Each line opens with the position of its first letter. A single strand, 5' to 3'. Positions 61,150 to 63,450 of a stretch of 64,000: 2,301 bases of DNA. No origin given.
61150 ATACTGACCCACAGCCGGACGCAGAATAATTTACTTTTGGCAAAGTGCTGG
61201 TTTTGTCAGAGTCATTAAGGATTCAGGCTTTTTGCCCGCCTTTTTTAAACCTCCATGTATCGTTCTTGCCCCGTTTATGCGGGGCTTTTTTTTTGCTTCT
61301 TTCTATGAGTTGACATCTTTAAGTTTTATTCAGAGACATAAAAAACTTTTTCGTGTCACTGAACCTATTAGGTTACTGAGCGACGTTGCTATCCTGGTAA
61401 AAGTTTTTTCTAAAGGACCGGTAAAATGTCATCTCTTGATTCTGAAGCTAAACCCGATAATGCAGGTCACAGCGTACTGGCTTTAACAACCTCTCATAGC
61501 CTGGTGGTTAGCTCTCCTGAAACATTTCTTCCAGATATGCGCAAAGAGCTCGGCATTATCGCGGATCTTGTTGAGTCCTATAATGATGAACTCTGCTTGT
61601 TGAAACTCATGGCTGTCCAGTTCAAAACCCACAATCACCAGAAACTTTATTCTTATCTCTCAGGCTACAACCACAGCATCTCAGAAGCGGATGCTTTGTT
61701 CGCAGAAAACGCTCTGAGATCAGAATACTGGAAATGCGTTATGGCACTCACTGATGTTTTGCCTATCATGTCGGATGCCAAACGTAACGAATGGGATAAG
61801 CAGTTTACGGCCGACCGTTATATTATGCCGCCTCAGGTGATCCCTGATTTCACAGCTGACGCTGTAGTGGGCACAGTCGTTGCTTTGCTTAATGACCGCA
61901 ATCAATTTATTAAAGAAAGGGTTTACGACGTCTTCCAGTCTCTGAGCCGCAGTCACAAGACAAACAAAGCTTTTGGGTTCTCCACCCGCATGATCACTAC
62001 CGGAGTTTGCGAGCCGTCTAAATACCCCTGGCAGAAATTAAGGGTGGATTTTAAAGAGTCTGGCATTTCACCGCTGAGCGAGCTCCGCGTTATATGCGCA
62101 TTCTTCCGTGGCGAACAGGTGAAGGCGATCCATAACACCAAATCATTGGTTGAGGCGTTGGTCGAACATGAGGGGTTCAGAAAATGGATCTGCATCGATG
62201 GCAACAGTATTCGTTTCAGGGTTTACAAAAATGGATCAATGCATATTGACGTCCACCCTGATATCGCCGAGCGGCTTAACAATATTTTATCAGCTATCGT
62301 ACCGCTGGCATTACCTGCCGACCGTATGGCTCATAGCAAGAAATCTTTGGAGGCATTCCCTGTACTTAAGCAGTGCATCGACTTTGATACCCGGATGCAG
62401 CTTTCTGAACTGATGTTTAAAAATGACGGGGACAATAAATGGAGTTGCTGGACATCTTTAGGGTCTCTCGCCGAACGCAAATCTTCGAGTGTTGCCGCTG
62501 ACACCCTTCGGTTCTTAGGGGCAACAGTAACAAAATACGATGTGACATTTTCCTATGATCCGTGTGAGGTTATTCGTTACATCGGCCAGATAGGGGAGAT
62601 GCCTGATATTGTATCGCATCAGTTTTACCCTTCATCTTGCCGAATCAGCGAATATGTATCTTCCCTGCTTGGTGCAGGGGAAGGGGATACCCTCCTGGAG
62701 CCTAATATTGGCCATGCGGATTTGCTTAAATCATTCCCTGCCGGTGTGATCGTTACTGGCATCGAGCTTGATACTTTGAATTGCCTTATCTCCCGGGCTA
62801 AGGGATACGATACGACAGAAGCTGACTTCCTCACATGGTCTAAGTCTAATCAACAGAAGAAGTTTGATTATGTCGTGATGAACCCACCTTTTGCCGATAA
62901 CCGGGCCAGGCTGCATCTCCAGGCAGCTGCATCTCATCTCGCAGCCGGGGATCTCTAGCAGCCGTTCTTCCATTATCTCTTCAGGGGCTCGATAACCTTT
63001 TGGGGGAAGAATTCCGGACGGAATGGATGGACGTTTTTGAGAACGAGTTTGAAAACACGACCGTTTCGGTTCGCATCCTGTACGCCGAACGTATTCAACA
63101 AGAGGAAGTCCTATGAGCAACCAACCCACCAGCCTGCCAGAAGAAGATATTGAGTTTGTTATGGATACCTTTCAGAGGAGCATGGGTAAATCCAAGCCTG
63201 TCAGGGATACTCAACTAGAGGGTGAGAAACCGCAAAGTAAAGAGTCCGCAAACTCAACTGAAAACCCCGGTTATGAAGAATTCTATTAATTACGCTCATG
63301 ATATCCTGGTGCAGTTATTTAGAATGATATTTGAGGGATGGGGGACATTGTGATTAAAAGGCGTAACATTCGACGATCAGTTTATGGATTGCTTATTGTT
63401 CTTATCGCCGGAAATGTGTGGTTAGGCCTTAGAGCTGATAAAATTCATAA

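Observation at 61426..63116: N6-adenine methyltransferase gene interrupted by a frameshift at a G4 run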

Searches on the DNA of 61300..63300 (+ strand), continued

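Call 28: get_annotated_region(hit=H128, flank=20000)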
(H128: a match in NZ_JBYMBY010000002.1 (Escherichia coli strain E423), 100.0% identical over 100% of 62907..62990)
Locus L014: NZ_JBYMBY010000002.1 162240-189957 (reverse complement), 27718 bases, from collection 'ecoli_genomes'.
description: Escherichia coli strain E423 plasmid unnamed1, whole genome shotgun sequence
organism: Escherichia coli strain E423 (NCBI taxid 562)
replicon: plasmid unnamed1; assembly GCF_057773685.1
host: -; source: cloacal swab; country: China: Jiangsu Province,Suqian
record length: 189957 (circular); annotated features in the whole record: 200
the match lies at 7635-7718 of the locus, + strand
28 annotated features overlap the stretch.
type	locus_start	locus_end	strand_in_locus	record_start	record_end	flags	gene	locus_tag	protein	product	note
CDS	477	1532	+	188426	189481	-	-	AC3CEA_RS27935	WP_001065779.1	hypothetical protein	-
CDS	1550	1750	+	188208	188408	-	-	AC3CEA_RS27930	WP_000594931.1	hypothetical protein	-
CDS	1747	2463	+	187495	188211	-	-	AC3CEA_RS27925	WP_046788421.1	DnaJ-like cysteine-rich domain-containing protein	-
CDS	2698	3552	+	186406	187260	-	-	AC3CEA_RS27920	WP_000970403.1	hypothetical protein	-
CDS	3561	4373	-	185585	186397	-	-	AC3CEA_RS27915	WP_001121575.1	DNA adenine methylase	-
CDS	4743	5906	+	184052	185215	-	-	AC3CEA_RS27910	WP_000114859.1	hypothetical protein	-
CDS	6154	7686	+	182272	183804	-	-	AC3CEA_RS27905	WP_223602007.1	DUF4942 domain-containing protein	-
CDS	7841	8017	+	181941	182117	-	-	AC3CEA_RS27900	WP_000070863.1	hypothetical protein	-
CDS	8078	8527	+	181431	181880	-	-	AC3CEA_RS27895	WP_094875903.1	hypothetical protein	-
CDS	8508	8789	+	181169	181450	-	-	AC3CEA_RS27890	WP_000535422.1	hypothetical protein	-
CDS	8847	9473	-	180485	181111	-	-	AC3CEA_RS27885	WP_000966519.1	hypothetical protein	-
CDS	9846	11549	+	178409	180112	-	-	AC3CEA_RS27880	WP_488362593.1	Ig-like domain repeat protein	-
CDS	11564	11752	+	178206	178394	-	-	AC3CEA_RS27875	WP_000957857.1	hypothetical protein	-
CDS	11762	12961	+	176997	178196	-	-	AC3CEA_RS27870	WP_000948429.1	IS91 family transposase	-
CDS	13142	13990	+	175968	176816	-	-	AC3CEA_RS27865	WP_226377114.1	Ig-like domain-containing protein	-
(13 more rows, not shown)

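Call 29: get_annotated_region(hit=H41, flank=20000)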
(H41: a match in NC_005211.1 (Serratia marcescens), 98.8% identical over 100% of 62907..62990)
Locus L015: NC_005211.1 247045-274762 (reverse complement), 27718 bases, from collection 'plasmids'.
description: Serratia marcescens plasmid R478, complete sequence
organism: Serratia marcescens (NCBI taxid 615)
taxonomy: Bacteria; Pseudomonadota; Gammaproteobacteria; Enterobacterales; Yersiniaceae; Serratia; Serratia marcescens
host: -; source: -; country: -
typing (MOB-suite, as given by PLSDB): conjugative; replicon IncHI2A,rep_cluster_1088; relaxase MOBH; mating-pair formation MPF_F
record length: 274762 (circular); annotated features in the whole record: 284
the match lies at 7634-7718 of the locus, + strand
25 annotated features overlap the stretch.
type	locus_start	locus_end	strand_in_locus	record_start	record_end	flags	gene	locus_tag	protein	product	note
CDS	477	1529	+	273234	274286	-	-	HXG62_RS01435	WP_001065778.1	hypothetical protein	-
CDS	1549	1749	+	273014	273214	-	-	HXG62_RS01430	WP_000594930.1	hypothetical protein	-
CDS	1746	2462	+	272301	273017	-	-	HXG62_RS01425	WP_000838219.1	zinc finger-like domain-containing protein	-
CDS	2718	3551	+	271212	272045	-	-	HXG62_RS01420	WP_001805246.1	hypothetical protein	-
CDS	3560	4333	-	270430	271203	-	-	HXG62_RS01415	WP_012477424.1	Dam family site-specific DNA-(adenine-N6)-methyltransferase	GO:0006306 - DNA methylation [Evidence IEA]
CDS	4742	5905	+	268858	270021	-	-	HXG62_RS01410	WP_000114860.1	hypothetical protein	-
CDS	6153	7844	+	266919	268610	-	-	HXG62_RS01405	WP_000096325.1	DUF4942 domain-containing protein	-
CDS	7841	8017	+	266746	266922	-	-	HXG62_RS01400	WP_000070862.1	hypothetical protein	-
CDS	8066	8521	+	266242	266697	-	-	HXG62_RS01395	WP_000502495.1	hypothetical protein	-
CDS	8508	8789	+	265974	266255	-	-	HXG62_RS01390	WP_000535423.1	hypothetical protein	-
CDS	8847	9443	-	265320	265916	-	-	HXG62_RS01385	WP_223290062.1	hypothetical protein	-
CDS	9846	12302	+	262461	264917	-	-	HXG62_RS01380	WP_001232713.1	Ig-like domain-containing protein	-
CDS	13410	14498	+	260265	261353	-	repHI2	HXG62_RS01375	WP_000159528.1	IncHI-type plasmid replication initiator protein RepHI2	-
CDS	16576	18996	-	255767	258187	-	-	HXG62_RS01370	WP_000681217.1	Ig-like domain-containing protein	-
CDS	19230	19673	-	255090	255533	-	-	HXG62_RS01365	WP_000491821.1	hypothetical protein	-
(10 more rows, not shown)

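Call 60: get_annotated_region(hit=H3, flank=300)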
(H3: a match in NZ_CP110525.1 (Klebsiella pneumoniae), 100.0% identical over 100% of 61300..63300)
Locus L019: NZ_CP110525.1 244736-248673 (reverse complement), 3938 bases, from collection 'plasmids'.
description: Klebsiella pneumoniae strain WS_29-2 plasmid pRWS292.s2, complete sequence
organism: Klebsiella pneumoniae (NCBI taxid 573)
taxonomy: Bacteria; Pseudomonadota; Gammaproteobacteria; Enterobacterales; Enterobacteriaceae; Klebsiella; Klebsiella pneumoniae
host: -; source: natural water sources close by farm or community; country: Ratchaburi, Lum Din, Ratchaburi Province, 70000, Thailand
typing (MOB-suite, as given by PLSDB): conjugative; replicon IncHI2A,IncN,rep_cluster_1088; relaxase MOBH; mating-pair formation MPF_F
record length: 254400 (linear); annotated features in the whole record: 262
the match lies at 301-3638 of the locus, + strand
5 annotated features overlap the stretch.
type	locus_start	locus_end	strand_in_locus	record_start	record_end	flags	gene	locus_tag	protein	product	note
CDS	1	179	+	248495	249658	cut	-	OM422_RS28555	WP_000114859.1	hypothetical protein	-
CDS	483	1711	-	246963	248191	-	-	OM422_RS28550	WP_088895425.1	IS3-like element IS2 family transposase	GO:0006313 - DNA transposition [Evidence IEA]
CDS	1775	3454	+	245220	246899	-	-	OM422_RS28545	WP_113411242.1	DUF4942 domain-containing protein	-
CDS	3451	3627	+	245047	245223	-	-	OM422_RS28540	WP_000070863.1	hypothetical protein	-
CDS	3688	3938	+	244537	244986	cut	-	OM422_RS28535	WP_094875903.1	hypothetical protein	-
